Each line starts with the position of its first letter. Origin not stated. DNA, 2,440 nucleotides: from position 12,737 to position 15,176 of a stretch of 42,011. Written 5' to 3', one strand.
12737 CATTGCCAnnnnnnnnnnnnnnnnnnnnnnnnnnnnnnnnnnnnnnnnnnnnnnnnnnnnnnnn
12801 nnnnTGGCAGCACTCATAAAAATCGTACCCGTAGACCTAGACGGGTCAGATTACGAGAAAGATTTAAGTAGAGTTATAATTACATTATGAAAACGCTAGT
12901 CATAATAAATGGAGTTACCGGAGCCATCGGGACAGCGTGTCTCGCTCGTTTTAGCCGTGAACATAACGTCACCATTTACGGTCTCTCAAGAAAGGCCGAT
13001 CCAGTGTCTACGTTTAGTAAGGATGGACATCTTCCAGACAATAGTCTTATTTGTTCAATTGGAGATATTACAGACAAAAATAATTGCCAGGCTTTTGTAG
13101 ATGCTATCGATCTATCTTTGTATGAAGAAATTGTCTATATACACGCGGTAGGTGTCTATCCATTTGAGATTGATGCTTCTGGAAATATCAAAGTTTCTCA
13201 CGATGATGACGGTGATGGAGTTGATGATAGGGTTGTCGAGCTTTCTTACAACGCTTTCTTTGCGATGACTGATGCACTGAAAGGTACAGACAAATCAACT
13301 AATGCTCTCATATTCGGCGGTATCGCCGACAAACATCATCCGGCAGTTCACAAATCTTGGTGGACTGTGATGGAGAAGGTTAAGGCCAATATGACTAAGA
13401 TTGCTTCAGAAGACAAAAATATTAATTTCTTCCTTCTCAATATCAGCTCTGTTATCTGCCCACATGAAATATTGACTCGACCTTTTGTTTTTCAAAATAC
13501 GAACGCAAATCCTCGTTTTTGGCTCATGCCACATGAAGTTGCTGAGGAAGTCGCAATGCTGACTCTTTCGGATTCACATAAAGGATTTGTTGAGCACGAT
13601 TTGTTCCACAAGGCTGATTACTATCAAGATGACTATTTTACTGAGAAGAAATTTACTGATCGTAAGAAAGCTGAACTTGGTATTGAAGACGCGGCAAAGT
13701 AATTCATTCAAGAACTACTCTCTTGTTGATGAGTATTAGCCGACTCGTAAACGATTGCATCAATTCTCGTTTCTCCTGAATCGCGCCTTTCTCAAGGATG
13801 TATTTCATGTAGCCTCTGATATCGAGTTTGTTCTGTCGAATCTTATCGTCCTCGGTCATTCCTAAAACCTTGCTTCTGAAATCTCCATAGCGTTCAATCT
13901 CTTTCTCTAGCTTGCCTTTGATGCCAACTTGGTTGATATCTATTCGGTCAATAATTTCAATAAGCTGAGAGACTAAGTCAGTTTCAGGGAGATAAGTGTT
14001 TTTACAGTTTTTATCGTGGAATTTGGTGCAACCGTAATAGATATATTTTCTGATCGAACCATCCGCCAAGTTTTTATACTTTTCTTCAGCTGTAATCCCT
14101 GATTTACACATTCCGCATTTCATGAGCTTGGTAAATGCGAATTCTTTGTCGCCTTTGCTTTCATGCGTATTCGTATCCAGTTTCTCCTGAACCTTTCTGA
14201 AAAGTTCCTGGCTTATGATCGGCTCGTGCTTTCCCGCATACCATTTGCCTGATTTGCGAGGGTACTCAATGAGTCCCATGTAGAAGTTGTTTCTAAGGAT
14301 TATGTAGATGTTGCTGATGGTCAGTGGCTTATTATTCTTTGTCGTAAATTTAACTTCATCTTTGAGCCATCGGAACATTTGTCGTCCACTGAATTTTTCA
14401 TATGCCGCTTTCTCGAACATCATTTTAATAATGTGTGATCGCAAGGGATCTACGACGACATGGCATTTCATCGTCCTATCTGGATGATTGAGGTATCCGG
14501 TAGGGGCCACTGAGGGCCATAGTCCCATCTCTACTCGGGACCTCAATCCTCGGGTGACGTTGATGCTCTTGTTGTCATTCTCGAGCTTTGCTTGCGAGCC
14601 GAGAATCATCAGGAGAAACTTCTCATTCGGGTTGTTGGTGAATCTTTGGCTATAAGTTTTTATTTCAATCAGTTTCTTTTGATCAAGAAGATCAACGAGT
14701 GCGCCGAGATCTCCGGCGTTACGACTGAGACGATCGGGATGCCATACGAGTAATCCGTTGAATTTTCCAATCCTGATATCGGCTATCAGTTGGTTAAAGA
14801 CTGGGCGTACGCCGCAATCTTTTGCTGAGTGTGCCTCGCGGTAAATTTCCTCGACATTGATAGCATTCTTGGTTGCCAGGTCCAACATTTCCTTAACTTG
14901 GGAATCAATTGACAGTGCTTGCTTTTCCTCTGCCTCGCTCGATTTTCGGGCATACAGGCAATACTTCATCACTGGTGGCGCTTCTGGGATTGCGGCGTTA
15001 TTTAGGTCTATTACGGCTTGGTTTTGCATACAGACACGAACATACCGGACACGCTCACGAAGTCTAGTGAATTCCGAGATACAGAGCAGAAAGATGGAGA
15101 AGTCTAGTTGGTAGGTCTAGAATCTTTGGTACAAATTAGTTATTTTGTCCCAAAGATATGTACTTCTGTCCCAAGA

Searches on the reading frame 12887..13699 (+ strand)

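Call 12: search_protein_families(library=pfam, proteins=[window:12887-13699:+], max_evalue=0.01)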
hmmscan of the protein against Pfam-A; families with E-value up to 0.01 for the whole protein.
window:12887-13699:+ (271 aa): 2 families
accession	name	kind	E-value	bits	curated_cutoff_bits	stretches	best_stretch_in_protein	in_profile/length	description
PF01370.27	Epimerase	-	0.004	17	20.9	1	5-75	1-66/240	NAD dependent epimerase/dehydratase family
PF00106.31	adh_short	-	0.0082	16.1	26.6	0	5-130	3-118/195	short chain dehydrogenase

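Call 54: search_protein_families(library=padloc, proteins=[window:12887-13699:+], max_evalue=0.01)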
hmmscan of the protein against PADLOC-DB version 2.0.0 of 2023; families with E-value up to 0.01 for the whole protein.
window:12887-13699:+ (271 aa): 0 families

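Call 55: search_protein_families(library=phrogs, proteins=[window:12887-13699:+], max_evalue=0.001)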
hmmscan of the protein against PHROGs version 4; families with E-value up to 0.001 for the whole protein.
window:12887-13699:+ (271 aa): 0 families

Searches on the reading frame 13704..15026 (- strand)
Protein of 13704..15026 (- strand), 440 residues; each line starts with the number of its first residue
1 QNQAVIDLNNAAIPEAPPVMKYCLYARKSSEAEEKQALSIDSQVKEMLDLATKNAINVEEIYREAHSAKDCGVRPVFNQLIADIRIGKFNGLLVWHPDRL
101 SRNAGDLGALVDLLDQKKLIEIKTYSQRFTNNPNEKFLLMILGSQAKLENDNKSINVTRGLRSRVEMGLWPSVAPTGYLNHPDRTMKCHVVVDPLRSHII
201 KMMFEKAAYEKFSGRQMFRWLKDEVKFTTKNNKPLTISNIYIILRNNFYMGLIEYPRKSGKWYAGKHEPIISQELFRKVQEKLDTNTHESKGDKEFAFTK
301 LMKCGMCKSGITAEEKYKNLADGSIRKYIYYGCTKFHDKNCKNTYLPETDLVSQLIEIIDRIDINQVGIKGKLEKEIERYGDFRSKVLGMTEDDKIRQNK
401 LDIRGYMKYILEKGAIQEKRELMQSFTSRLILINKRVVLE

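Call 12: search_protein_families(library=pfam, proteins=[window:13704-15026:-], max_evalue=0.01)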
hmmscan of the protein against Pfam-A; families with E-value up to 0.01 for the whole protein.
window:13704-15026:- (440 aa): 3 families
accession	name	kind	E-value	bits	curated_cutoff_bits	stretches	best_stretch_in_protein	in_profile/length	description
PF00239.26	Resolvase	-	8.9e-23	81.4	23.3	1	24-168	3-143/145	Resolvase, N terminal domain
PF07508.19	Recombinase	-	4.1e-15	56.3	21.1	1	197-286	4-102/102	Recombinase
PF13408.12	Zn_ribbon_recom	-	1.3e-06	29.1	25.3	1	298-354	2-52/58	Recombinase zinc beta ribbon domain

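Call 54: search_protein_families(library=padloc, proteins=[window:13704-15026:-], max_evalue=0.01)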
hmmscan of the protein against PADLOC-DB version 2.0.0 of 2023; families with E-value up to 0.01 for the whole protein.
window:13704-15026:- (440 aa): 0 families

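Call 55: search_protein_families(library=phrogs, proteins=[window:13704-15026:-], max_evalue=0.001)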
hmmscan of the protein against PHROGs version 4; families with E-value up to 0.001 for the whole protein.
window:13704-15026:- (440 aa): 3 families
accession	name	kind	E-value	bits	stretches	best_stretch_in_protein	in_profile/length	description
phrog_95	-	integration and excision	2.1e-67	229.2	1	9-381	77-467/651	integrase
phrog_125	-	DNA, RNA and nucleotide metabolism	2.2e-20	74.3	1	16-285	16-250/254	DNA invertase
phrog_6620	-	integration and excision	0.00011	22.8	1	21-108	57-139/201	transposase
